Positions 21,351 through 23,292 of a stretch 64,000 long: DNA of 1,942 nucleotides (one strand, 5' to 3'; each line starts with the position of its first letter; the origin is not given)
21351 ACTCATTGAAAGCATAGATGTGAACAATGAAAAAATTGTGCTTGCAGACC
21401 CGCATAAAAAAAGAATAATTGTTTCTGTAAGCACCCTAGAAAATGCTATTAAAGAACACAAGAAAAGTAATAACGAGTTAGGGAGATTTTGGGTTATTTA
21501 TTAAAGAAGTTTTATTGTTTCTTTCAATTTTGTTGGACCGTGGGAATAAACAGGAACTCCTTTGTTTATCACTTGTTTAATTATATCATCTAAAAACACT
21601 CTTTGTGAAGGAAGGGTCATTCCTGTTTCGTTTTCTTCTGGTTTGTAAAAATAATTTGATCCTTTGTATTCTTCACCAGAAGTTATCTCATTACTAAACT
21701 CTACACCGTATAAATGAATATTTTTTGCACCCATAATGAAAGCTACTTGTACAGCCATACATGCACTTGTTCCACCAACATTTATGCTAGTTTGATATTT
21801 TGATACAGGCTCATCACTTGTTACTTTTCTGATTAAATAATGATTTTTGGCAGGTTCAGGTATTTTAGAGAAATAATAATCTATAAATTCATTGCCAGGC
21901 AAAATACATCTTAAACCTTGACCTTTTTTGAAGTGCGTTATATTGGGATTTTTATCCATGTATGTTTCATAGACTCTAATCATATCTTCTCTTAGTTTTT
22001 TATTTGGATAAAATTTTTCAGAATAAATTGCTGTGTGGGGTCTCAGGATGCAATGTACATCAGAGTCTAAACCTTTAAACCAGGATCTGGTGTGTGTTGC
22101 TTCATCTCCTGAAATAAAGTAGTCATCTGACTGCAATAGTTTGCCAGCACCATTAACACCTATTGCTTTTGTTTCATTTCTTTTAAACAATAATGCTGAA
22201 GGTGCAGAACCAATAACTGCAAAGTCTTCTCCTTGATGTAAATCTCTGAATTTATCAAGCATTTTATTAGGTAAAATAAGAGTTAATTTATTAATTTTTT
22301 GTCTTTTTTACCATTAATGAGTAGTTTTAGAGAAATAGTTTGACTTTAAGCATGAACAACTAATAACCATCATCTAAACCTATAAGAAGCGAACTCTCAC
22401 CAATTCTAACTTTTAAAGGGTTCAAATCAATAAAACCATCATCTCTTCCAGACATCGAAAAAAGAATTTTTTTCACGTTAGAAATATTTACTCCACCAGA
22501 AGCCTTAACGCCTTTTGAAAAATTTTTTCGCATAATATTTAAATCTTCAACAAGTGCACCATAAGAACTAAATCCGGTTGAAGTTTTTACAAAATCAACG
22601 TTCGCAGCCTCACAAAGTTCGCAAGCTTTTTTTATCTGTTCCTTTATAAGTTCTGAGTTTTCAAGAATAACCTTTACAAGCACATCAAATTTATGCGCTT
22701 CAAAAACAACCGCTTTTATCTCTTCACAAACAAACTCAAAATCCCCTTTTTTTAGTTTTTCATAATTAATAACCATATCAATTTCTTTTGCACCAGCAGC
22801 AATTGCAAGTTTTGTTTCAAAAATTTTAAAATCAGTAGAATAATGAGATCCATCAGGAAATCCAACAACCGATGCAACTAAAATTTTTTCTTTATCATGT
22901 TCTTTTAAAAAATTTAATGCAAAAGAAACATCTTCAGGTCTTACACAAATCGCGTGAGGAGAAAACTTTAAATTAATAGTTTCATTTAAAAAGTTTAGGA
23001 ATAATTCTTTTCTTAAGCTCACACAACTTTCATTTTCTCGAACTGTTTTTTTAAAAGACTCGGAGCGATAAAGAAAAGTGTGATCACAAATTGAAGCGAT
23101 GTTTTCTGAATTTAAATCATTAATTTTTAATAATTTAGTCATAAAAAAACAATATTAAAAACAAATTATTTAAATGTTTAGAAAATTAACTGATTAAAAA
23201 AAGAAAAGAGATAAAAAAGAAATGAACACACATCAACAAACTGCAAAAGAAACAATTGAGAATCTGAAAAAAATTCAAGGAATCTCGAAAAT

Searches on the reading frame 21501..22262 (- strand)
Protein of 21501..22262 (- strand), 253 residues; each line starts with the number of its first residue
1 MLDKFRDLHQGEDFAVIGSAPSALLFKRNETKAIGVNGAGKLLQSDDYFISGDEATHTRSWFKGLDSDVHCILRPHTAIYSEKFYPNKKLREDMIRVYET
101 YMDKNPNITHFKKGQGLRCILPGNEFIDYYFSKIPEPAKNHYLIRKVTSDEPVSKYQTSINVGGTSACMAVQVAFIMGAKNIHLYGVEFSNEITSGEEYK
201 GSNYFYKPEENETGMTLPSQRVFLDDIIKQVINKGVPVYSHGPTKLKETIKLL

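Call 21: search_protein_families(library=pfam, proteins=[window:21501-22262:-], max_evalue=1)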
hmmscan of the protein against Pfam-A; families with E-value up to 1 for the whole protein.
window:21501-22262:- (253 aa): 2 families
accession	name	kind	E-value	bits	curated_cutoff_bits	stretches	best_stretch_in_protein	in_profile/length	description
PF01973.23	MptE-like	-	3.4e-05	24.1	34.6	1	139-191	115-168/171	6-hydroxymethylpterin diphosphokinase MptE-like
PF03442.20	CBM_X2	-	0.2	12.2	28.9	1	25-66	23-63/83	Carbohydrate binding domain X2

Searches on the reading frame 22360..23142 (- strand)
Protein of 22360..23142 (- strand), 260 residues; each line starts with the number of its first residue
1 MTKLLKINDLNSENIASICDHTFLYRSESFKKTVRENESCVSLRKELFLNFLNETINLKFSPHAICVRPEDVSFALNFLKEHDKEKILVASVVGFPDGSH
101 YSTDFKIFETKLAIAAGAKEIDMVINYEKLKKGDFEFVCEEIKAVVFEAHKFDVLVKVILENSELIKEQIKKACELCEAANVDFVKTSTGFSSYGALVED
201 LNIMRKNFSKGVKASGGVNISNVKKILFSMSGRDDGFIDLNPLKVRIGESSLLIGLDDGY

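Call 21: search_protein_families(library=pfam, proteins=[window:22360-23142:-], max_evalue=1)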
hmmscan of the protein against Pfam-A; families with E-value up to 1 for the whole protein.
window:22360-23142:- (260 aa): 3 families
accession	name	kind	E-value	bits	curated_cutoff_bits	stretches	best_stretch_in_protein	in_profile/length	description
PF01791.15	DeoC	-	7.5e-12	45.8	23.8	1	62-221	35-202/229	DeoC/LacD family aldolase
PF21153.3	NSUN5_N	-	0.021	15.9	27.8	1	144-188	5-49/88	NOL1/NOP2/Sun domain family member 5, N-terminal domain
PF08785.16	Ku_PK_bind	-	0.043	14.5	25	1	161-208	11-57/120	Ku C terminal domain like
